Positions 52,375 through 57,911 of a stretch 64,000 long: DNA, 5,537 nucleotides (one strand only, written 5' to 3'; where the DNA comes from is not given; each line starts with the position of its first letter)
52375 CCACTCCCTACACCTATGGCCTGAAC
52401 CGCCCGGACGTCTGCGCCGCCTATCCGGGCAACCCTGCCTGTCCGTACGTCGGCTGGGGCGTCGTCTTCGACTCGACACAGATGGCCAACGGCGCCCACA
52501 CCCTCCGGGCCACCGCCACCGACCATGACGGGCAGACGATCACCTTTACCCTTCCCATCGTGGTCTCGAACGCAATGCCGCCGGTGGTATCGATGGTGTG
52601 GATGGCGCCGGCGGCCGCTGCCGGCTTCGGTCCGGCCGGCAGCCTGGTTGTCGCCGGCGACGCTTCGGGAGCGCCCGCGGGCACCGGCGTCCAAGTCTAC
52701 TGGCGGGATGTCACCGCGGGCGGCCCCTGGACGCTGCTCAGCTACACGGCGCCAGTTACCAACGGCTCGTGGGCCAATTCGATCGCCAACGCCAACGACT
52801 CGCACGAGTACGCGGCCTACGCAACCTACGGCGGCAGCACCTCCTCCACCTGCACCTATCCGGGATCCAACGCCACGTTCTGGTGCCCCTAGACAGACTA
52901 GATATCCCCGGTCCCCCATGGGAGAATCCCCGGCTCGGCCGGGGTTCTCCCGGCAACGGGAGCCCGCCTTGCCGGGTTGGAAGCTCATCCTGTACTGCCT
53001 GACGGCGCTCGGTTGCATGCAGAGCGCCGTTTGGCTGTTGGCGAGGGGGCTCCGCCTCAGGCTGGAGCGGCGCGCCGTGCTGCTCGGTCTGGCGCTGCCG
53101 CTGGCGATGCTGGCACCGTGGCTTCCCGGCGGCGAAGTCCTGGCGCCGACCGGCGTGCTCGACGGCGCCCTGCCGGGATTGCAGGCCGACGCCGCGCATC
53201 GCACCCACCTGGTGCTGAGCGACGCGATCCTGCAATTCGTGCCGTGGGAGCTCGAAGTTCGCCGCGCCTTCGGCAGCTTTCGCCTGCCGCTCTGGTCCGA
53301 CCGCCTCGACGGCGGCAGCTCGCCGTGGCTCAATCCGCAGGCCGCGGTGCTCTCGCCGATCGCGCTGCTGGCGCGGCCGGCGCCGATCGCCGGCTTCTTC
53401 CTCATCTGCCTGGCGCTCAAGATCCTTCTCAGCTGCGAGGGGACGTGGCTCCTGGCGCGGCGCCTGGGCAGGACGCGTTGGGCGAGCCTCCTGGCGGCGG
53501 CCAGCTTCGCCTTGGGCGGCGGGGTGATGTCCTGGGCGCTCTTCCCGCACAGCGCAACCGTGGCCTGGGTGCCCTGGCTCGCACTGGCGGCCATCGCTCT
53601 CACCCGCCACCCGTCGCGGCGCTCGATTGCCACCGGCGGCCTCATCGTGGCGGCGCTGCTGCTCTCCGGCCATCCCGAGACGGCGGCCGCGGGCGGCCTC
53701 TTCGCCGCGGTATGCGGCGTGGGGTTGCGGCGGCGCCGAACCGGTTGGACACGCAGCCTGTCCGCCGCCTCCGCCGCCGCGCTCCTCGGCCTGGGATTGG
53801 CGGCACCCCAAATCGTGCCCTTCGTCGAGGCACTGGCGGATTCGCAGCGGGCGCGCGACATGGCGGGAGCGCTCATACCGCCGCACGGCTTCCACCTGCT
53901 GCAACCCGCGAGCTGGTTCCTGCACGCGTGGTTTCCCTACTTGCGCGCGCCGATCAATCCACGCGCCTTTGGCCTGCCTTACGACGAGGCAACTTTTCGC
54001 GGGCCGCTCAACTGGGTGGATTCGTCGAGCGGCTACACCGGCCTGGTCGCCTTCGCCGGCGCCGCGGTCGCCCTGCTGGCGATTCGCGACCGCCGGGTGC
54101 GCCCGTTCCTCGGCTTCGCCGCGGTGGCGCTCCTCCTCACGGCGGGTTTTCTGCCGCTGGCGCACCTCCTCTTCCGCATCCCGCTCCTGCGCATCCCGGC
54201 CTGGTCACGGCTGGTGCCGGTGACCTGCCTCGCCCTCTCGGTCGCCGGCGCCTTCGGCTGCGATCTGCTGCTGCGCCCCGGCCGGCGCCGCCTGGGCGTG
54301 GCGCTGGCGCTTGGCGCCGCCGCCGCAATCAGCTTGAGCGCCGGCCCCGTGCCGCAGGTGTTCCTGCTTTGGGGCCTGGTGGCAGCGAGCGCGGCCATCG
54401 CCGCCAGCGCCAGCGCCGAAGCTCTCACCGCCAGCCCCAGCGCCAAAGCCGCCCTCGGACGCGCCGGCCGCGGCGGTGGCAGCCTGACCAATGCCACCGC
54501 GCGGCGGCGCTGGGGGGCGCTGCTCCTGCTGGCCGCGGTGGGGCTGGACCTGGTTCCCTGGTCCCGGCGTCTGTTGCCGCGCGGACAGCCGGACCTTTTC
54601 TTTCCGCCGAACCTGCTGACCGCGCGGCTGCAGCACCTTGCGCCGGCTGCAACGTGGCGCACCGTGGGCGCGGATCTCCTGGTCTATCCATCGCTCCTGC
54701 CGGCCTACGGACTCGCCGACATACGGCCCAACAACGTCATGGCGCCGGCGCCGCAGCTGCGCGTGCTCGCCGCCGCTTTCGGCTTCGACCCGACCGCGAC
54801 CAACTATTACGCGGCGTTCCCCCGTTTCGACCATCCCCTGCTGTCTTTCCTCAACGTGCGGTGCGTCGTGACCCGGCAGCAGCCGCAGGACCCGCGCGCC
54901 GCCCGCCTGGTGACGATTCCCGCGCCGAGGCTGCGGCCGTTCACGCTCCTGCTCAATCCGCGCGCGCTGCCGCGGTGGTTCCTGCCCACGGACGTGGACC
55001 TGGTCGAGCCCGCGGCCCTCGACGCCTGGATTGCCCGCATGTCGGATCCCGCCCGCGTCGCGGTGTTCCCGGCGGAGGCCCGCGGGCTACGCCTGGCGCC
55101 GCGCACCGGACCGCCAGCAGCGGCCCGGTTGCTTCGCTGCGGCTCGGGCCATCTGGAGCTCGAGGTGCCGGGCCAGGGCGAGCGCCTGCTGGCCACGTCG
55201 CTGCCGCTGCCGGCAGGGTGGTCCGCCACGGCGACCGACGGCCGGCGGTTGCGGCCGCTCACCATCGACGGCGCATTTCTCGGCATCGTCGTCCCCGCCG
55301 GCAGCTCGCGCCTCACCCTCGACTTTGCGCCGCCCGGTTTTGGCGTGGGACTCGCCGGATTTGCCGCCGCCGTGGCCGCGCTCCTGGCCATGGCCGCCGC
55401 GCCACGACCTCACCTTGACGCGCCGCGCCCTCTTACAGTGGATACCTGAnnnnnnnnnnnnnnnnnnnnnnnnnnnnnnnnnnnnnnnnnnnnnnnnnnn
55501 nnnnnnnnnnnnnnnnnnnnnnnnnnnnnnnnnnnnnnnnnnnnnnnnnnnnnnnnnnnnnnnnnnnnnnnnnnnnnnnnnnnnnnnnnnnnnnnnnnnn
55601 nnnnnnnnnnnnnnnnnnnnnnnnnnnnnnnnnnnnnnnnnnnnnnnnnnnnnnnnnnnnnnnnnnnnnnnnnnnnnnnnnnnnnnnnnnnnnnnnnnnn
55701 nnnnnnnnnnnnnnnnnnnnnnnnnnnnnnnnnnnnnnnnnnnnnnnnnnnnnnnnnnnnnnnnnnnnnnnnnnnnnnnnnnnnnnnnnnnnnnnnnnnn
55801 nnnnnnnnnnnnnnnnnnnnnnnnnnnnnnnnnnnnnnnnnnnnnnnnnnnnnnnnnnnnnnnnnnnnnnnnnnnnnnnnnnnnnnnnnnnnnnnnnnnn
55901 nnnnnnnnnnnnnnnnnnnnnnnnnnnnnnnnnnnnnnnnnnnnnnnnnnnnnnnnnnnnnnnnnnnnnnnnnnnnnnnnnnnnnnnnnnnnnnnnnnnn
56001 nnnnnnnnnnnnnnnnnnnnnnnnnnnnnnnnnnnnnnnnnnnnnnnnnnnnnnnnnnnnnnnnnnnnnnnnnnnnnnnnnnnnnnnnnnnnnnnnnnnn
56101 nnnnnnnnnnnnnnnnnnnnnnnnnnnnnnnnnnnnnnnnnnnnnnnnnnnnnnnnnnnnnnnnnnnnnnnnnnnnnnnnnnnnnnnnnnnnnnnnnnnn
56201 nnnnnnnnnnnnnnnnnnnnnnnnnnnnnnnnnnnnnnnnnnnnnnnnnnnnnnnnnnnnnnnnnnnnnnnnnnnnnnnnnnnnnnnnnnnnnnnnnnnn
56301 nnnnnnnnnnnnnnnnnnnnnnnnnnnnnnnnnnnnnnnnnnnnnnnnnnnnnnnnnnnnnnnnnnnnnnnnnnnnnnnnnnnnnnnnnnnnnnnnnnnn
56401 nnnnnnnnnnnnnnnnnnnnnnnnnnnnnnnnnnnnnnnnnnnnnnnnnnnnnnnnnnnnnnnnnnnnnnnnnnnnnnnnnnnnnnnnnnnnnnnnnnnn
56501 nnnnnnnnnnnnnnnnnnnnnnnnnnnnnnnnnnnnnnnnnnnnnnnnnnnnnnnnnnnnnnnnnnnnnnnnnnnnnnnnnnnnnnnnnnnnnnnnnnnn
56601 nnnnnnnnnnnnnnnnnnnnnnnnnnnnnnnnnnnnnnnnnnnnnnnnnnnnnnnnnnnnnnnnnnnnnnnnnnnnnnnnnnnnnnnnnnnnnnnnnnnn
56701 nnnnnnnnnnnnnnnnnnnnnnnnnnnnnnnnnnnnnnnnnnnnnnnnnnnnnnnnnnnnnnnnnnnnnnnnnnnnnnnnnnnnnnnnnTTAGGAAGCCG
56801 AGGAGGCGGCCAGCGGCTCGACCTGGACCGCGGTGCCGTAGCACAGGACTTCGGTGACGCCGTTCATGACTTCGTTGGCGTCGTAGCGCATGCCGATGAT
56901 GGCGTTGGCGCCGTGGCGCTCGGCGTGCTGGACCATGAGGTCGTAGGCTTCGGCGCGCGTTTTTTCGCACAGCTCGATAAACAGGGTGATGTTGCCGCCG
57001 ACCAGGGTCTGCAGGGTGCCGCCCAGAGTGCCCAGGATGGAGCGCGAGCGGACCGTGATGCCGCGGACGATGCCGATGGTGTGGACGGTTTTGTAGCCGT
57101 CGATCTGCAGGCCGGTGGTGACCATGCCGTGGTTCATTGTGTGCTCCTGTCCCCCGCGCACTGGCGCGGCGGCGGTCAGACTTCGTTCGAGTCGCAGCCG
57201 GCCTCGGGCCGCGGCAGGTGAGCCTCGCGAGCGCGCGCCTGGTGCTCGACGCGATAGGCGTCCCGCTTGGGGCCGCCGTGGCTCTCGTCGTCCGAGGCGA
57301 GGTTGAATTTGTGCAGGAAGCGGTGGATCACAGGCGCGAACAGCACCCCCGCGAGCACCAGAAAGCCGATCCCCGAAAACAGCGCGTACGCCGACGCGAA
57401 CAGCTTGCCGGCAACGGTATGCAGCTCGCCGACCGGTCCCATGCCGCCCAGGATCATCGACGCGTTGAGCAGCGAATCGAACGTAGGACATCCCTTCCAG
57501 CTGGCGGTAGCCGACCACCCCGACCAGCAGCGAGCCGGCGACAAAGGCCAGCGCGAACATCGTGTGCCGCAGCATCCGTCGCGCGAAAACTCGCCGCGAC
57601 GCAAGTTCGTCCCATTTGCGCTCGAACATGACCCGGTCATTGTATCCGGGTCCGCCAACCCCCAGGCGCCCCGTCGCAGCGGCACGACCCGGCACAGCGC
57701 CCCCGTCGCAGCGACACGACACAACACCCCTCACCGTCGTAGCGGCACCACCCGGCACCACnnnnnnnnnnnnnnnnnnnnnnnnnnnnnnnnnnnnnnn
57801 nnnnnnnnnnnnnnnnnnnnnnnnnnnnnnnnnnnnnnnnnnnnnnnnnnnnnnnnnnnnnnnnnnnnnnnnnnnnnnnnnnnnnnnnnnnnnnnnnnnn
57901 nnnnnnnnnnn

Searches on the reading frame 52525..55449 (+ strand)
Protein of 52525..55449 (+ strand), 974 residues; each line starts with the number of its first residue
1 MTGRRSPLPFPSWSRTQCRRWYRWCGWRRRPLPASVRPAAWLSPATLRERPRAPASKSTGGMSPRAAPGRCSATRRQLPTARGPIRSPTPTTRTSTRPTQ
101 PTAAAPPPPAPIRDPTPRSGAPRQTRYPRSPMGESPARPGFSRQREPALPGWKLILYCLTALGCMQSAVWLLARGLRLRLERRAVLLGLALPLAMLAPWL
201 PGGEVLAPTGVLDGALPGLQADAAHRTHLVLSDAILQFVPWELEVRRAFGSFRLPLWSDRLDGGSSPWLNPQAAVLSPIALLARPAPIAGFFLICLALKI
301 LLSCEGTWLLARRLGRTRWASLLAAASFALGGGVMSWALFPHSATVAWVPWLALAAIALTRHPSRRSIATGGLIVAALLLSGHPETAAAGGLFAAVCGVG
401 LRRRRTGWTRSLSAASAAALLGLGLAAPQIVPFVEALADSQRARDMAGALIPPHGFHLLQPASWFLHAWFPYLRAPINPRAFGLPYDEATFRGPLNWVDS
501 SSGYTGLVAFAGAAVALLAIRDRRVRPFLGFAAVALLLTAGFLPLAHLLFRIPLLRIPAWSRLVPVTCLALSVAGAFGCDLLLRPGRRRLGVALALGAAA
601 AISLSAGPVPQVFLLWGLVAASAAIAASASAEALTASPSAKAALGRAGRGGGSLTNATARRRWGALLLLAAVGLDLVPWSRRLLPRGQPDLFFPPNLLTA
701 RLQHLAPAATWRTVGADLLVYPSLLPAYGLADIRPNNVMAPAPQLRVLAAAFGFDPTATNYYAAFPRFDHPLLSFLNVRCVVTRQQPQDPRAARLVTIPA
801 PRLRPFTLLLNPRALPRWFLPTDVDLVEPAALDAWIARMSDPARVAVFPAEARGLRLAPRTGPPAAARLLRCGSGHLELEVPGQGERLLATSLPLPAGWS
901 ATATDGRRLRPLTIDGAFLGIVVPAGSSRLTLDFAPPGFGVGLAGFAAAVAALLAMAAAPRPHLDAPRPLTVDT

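Call 25: search_protein_families(library=pfam, proteins=[window:52525-55449:+], max_evalue=0.001)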
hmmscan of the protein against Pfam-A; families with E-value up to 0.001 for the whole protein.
window:52525-55449:+ (974 aa): 1 family
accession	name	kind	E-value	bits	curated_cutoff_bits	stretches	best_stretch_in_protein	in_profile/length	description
PF09586.16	YfhO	-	2.3e-10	40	28.5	1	876-944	765-833/835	Bacterial membrane protein YfhO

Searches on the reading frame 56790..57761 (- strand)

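Call 25: search_protein_families(library=pfam, proteins=[window:56790-57761:-], max_evalue=0.001)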
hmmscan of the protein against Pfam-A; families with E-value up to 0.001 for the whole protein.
window:56790-57761:- (323 aa): 1 family
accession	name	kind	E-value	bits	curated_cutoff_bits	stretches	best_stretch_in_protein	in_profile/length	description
PF01906.23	YbjQ_1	-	2.6e-27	95.9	23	1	213-314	2-103/103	Putative heavy-metal-binding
